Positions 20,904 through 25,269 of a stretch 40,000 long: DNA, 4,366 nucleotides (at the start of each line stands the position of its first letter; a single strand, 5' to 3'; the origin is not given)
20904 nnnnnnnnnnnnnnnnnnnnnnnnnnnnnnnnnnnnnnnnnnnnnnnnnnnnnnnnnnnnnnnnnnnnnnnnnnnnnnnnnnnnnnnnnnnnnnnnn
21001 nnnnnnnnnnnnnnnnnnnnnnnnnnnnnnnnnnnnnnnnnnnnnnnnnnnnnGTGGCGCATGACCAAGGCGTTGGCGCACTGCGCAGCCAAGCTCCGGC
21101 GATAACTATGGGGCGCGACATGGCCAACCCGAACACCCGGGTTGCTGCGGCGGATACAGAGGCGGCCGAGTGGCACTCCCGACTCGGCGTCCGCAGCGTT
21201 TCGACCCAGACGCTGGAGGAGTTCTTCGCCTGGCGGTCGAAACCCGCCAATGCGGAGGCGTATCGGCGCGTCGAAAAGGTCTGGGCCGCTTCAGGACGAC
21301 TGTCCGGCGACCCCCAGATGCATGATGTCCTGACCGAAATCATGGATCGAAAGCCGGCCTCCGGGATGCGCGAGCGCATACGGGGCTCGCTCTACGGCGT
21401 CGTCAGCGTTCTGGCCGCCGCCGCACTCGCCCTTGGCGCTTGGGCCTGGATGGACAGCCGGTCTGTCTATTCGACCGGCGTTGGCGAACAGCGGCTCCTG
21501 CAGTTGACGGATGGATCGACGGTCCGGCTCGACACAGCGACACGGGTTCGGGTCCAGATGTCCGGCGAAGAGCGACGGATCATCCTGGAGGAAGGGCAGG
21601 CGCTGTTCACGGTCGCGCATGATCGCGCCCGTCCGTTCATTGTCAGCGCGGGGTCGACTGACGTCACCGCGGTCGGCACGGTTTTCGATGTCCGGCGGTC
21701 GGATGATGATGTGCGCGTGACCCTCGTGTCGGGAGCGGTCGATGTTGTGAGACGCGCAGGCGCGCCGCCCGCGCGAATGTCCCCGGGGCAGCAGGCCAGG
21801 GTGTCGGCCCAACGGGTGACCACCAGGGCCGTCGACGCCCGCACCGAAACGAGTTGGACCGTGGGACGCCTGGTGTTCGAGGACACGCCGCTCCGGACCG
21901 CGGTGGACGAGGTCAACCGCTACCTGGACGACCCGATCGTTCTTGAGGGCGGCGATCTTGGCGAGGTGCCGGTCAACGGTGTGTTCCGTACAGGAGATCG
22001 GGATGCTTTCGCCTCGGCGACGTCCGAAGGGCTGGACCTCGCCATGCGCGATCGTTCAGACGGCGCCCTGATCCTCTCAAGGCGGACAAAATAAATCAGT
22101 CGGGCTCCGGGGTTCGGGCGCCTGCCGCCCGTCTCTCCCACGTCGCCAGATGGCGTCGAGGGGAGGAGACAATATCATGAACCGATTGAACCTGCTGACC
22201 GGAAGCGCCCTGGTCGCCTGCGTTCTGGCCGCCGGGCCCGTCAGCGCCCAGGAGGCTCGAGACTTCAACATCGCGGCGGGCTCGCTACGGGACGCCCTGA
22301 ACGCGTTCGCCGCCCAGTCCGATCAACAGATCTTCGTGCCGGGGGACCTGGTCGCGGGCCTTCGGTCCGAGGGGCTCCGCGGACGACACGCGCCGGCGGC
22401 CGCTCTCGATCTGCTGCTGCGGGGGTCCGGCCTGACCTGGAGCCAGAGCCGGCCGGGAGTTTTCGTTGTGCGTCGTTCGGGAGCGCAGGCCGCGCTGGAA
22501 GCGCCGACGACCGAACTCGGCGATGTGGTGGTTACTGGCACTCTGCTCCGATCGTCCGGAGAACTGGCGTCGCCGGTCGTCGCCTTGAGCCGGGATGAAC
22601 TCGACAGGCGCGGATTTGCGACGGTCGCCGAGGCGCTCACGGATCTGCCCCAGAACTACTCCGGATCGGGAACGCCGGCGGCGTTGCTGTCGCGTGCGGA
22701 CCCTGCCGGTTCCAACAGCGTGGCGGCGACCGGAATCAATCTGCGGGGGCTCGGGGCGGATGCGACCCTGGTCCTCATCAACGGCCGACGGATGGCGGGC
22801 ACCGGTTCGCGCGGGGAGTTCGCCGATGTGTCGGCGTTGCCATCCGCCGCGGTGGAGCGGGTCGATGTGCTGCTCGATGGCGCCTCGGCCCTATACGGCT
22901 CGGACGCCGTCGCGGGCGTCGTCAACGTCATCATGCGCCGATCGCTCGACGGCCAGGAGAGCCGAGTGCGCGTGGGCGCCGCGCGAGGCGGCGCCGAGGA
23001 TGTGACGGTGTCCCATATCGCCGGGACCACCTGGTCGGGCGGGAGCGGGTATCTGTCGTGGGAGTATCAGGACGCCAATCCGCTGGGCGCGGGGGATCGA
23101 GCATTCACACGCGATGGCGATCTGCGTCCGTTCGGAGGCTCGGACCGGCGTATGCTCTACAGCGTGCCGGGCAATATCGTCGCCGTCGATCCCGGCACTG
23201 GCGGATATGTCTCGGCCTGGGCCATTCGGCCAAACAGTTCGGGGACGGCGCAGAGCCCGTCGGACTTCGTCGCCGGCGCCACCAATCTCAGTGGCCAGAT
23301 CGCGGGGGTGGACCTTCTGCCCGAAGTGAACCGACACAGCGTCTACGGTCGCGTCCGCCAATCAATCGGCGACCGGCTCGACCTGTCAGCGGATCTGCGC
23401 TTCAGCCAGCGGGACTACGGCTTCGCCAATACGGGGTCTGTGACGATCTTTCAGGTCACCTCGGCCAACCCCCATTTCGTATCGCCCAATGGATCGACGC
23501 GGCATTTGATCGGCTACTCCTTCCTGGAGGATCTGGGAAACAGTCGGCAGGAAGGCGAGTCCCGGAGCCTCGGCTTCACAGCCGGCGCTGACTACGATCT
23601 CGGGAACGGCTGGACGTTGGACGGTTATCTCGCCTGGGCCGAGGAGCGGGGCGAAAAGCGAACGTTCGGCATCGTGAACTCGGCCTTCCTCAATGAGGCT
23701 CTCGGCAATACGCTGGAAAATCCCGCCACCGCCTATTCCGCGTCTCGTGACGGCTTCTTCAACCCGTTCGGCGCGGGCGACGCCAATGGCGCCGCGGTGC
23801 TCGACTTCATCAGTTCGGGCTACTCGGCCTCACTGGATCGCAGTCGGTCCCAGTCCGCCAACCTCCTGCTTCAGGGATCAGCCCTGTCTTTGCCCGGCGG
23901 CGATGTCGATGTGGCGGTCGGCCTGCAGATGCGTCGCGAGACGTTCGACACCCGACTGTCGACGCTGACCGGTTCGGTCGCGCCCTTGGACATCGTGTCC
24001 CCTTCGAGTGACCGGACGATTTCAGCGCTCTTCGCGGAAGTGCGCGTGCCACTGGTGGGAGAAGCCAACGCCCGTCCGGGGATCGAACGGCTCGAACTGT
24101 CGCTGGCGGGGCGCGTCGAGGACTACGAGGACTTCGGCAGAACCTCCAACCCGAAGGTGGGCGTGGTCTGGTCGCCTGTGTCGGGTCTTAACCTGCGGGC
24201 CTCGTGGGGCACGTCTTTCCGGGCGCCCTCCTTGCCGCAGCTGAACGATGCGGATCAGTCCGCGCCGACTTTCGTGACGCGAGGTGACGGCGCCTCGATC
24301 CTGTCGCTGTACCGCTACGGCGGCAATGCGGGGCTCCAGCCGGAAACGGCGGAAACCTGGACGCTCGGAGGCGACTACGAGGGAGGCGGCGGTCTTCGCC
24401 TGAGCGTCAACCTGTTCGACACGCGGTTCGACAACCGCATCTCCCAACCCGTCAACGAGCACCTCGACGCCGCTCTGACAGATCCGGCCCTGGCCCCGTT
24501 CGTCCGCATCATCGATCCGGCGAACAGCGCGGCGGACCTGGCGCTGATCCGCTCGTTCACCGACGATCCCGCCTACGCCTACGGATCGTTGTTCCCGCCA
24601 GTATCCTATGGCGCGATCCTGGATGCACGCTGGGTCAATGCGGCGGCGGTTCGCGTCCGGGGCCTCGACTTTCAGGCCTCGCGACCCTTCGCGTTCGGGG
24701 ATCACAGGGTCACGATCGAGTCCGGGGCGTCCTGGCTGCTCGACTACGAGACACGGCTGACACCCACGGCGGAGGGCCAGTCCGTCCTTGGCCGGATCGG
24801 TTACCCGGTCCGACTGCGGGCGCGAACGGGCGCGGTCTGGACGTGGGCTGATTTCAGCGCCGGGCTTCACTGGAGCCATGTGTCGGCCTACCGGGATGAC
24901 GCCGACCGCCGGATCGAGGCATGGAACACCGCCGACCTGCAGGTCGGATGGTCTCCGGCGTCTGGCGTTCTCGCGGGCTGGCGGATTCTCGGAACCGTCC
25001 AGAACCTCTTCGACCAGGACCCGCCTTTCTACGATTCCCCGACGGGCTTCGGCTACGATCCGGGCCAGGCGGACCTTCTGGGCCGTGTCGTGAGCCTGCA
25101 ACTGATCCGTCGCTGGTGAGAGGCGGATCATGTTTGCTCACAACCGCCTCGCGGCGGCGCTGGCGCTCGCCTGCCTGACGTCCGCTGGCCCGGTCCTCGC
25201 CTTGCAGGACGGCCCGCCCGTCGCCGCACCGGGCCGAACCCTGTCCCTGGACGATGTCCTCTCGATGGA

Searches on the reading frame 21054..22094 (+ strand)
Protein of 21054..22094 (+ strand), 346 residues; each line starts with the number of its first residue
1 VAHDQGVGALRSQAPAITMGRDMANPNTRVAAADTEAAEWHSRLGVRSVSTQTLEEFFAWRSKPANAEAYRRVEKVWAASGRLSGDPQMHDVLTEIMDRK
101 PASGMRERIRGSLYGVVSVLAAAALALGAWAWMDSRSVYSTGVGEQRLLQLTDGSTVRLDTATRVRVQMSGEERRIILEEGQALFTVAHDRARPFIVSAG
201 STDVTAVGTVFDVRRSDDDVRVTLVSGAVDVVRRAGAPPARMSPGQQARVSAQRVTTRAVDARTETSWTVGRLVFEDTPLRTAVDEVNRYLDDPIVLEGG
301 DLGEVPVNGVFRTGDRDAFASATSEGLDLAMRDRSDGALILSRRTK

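Call 5: search_protein_families(library=pfam, proteins=[window:21054-22094:+])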
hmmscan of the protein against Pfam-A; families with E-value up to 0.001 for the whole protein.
window:21054-22094:+ (346 aa): 2 families
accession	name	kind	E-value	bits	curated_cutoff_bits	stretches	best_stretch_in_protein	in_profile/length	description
PF04773.18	FecR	-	2e-22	79.9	24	1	138-229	2-96/97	FecR protein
PF16220.10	DUF4880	-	4.4e-07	30.1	25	1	36-75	2-42/43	Domain of unknown function (DUF4880)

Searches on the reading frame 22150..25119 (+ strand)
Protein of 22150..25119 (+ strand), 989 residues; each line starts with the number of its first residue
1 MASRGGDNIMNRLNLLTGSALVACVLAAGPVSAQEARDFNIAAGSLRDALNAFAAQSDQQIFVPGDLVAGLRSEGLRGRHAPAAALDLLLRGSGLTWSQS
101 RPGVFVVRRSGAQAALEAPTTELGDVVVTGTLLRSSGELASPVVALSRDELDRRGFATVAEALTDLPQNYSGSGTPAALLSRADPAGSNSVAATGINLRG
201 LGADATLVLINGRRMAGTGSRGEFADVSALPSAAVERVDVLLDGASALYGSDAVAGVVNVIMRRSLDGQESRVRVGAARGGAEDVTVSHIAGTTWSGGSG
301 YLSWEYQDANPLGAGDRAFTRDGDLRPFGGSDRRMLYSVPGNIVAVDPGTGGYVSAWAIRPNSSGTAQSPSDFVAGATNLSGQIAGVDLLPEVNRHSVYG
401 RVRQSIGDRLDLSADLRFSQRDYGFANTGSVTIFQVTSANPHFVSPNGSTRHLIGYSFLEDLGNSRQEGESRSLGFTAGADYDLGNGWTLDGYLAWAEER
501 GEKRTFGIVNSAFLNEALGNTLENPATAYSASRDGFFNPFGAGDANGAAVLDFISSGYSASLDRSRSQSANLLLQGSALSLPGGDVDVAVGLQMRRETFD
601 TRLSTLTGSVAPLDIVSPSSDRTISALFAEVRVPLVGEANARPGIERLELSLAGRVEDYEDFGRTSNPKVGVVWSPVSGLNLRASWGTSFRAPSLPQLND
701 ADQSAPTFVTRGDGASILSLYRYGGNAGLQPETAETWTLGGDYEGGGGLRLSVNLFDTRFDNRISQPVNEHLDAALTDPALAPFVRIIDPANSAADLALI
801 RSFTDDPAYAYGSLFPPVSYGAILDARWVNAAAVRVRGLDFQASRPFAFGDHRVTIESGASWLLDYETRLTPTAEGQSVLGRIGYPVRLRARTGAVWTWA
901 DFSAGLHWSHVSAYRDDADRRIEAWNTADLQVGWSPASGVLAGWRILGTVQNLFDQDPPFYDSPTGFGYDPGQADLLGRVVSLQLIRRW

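Call 5: search_protein_families(library=pfam, proteins=[window:22150-25119:+])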
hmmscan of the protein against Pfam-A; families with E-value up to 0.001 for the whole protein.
window:22150-25119:+ (989 aa): 3 families
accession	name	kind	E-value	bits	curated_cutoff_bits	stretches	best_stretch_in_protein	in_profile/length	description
PF00593.30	TonB_dep_Rec_b-barrel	-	5.2e-35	122.6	27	1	466-953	53-436/436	TonB dependent receptor-like, beta-barrel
PF07715.20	Plug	-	1.2e-17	64.7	23.9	1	139-257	5-107/107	TonB-dependent Receptor Plug Domain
PF07660.19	STN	-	1.9e-09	37.6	28.4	1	60-109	2-51/52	Secretin and TonB N terminus short domain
